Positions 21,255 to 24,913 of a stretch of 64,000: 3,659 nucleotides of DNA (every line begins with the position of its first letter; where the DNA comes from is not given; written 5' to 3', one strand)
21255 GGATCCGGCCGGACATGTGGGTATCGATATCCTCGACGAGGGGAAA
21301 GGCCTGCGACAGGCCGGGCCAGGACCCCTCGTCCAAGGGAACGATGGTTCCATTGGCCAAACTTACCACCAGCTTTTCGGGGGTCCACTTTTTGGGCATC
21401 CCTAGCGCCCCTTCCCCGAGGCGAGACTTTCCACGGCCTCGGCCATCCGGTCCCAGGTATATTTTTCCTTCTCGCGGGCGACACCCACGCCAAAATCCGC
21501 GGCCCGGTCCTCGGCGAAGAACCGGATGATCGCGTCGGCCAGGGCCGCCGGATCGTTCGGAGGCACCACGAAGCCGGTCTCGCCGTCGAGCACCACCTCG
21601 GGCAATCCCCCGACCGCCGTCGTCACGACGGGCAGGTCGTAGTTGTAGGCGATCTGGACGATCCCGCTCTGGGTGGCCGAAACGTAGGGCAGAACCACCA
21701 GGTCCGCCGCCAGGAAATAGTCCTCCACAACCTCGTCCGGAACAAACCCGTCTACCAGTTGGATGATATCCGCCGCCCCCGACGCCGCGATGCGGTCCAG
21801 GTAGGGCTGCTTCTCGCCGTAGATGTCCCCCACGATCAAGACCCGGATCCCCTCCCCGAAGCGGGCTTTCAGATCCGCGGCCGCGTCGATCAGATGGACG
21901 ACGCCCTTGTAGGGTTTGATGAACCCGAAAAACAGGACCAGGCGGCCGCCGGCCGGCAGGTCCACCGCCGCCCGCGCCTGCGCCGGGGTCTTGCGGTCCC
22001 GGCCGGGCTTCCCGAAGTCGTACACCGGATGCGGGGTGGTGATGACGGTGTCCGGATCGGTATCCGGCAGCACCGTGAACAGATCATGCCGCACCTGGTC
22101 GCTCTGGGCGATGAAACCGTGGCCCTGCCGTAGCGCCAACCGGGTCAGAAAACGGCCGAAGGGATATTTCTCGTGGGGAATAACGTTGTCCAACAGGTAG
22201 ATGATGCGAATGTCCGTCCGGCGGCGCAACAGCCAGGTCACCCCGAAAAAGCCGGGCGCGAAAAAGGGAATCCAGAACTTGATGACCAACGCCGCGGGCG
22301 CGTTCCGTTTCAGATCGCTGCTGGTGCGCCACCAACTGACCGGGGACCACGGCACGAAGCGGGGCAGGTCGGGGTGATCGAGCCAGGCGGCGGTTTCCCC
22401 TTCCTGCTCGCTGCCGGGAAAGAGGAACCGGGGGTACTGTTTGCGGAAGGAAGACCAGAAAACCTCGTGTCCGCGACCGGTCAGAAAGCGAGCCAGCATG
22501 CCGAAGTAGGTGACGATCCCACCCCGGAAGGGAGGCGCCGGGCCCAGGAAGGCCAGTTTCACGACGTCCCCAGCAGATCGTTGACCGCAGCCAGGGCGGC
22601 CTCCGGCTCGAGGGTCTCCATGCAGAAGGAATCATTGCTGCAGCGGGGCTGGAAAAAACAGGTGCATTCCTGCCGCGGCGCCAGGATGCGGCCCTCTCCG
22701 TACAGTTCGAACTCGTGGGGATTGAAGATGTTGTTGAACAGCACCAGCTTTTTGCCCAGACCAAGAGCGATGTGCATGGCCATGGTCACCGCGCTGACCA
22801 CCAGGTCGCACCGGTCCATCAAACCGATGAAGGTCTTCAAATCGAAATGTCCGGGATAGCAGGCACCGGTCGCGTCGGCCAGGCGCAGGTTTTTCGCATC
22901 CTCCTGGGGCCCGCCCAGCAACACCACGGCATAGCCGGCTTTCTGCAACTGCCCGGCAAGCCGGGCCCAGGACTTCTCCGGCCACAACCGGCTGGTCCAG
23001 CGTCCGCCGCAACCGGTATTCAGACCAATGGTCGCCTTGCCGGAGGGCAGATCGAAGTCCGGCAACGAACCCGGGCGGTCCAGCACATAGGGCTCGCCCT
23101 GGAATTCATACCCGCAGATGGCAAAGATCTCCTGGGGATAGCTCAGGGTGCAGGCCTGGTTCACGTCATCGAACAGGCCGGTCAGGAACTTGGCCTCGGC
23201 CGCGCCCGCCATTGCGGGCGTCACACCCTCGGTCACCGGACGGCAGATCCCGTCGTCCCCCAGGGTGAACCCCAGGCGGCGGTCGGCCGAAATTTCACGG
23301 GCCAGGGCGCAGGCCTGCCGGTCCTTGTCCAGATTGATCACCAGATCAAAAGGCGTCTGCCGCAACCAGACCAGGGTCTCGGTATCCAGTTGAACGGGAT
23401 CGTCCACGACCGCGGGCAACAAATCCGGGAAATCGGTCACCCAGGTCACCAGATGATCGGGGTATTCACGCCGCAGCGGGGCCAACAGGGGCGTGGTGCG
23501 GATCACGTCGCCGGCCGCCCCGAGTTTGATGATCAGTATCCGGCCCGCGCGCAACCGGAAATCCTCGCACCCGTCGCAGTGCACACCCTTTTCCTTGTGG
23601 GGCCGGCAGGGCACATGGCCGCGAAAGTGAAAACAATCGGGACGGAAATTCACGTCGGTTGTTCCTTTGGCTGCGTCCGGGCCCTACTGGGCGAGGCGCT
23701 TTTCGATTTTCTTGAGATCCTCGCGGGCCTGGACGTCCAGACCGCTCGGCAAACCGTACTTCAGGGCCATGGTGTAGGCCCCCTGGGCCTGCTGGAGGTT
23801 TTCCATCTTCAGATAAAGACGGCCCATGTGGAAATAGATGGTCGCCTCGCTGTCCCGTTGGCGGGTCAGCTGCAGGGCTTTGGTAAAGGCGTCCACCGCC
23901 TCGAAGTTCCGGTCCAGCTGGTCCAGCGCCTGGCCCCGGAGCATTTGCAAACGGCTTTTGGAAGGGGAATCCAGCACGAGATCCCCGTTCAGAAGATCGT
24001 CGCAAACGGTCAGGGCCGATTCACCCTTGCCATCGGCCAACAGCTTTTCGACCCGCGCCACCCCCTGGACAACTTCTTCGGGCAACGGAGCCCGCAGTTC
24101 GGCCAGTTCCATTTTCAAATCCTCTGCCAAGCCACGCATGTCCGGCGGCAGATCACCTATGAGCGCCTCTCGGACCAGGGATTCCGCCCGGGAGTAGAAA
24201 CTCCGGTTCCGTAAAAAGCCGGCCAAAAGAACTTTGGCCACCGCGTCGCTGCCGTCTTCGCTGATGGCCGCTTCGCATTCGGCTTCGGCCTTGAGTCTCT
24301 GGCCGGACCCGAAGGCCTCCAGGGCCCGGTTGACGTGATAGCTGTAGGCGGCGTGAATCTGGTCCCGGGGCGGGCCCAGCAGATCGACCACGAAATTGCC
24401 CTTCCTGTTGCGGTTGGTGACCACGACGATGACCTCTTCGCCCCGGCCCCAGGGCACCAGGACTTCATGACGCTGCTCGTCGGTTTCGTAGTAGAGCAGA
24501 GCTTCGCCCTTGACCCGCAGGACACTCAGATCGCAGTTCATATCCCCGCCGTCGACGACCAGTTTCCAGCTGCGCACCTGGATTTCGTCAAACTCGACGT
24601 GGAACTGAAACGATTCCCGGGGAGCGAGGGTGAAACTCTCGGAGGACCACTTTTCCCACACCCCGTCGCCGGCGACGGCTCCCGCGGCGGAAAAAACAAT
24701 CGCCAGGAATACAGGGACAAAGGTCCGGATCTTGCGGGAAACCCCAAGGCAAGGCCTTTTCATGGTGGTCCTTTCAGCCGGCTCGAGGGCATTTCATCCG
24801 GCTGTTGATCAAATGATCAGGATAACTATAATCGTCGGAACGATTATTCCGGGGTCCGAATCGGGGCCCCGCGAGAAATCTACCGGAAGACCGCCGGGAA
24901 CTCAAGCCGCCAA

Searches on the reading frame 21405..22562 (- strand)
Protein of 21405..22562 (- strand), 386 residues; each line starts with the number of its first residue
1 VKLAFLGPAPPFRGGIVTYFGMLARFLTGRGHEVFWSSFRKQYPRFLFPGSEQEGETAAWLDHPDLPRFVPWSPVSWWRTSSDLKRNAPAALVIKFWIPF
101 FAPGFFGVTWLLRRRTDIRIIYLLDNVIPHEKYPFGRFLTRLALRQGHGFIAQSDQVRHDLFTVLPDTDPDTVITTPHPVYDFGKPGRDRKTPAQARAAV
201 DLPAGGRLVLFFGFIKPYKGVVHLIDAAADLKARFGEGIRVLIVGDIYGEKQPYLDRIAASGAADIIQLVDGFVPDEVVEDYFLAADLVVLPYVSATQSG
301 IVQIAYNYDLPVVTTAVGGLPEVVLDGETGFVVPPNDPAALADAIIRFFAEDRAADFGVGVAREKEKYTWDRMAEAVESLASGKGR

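Call 26: search_protein_families(library=ncbifam, proteins=[window:21405-22562:-], max_evalue=0.00001)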
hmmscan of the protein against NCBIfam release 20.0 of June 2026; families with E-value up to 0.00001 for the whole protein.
window:21405-22562:- (386 aa): 14 families
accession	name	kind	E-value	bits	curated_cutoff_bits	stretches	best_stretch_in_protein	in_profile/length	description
TIGR03449.1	mycothiol_MshA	equivalog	1.1e-22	80.5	462.5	1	183-379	201-398/406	D-inositol-3-phosphate glycosyltransferase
TIGR02149.1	glgA_Coryne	subfamily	1.8e-19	70.1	302.4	1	137-376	135-382/391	glycogen synthase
TIGR03088.1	stp2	hypoth_equivalog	2.6e-17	62.9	409.05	1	212-379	200-368/374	TIGR03088 family PEP-CTERM/XrtA system glycosyltransferase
NF041876.1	EPS_EpsE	equivalog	2.9e-16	59.7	400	1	191-364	206-374/389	exopolysaccharide biosynthesis GT4 family glycosyltransferase EpsE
NF047684.1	TeichurnBiosyTuaC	equivalog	3.6e-15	55.8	550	1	191-352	204-355/391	teichuronic acid biosynthesis protein TuaC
TIGR04063.1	stp3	hypoth_equivalog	3.1e-13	49.4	442.05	1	132-354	143-363/397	TIGR04063 family PEP-CTERM/XrtA system glycosyltransferase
NF012028.0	PRK15484.1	subfamily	8.8e-13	48.1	618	1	191-379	178-373/380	lipopolysaccharide N-acetylglucosaminyltransferase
NF053787.1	GlcN_PG_synth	equivalog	2.9e-11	42.8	480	1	193-376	184-351/361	N-acetylglucosaminyl phosphatidylglycerol synthase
TIGR03999.1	thiol_BshA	equivalog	1.6e-10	40.5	273.7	1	190-356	183-343/375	N-acetyl-alpha-D-glucosaminyl L-malate synthase BshA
TIGR04047.1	MSMEG_0565_glyc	hypoth_equivalog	1.7e-08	34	259.85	1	193-376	181-366/373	MSMEG_0565 family glycosyltransferase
TIGR04005.1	wcaL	equivalog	1.9e-08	33.6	537.6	1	218-366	234-384/406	colanic acid biosynthesis glycosyltransferase WcaL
TIGR04157.1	glyco_rSAM_CFB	subfamily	3.2e-08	33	400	1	192-337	213-352/406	TIGR04157 family glycosyltransferase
TIGR02470.1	sucr_synth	equivalog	3.2e-06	25.6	810.4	1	305-381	663-745/784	sucrose synthase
NF041879.1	EPS_EpsH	equivalog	8.9e-06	24.7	800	0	192-348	226-374/431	exopolysaccharide biosynthesis glycosyltransferase EpsH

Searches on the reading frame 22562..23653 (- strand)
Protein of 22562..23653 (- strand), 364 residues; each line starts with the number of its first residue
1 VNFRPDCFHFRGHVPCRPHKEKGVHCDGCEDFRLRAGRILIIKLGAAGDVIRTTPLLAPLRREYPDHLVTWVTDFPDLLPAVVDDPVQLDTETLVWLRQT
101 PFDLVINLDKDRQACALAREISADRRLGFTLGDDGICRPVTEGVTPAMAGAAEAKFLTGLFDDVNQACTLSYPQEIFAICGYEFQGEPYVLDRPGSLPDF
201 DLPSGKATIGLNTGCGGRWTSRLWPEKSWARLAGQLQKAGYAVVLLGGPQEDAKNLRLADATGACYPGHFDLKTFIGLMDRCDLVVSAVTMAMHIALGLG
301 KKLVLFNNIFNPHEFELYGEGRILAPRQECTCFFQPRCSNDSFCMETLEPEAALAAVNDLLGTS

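Call 26: search_protein_families(library=ncbifam, proteins=[window:22562-23653:-], max_evalue=0.00001)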
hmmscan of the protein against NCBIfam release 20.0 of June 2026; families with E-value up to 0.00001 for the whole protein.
window:22562-23653:- (364 aa): 6 families
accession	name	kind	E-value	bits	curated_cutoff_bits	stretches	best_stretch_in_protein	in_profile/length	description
TIGR02193.1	heptsyl_trn_I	equivalog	2.6e-15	56.5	185.3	2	221-325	193-299/320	lipopolysaccharide heptosyltransferase I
TIGR02201.1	heptsyl_trn_III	equivalog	1.4e-11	44.1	170.2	0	217-305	190-284/344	putative lipopolysaccharide heptosyltransferase III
TIGR02195.1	heptsyl_trn_II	equivalog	7.8e-11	41.7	134.6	1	200-361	168-338/339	lipopolysaccharide heptosyltransferase II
NF007742.0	PRK10422.1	equivalog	1.3e-08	34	467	0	37-69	6-38/352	lipopolysaccharide core heptosyltransferase RfaQ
NF008162.0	PRK10916.1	equivalog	6.2e-07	28.9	569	1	199-306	173-286/348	ADP-heptose--LPS heptosyltransferase RfaF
NF008204.0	PRK10964.1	equivalog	2.6e-06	26.8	437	0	222-319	192-291/322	lipopolysaccharide heptosyltransferase RfaC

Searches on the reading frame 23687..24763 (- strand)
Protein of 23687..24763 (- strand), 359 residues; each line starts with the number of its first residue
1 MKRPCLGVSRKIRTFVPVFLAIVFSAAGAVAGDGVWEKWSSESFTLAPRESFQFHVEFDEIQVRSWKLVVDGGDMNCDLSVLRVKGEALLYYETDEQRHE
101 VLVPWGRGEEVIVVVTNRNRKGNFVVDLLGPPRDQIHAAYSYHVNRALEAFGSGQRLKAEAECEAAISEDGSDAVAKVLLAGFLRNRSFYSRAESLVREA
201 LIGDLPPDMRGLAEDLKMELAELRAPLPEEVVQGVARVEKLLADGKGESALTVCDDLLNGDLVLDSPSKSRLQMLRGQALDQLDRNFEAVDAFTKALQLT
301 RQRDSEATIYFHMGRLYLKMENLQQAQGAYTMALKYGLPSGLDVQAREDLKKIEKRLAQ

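Call 26: search_protein_families(library=ncbifam, proteins=[window:23687-24763:-], max_evalue=0.00001)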
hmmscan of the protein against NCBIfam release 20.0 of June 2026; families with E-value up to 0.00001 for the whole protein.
window:23687-24763:- (359 aa): 2 families
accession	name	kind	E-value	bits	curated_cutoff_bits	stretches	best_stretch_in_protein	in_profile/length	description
NF052312.1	T9SS_PorW_SprE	equivalog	5.6e-07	28.6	250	1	245-347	155-256/716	type IX secretion system periplasmic lipoprotein PorW/SprE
NF052415.1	T3SS_chap_SctY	equivalog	2.3e-06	28.1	70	0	231-298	40-105/106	type III secretion apparatus assembly chaperone SctY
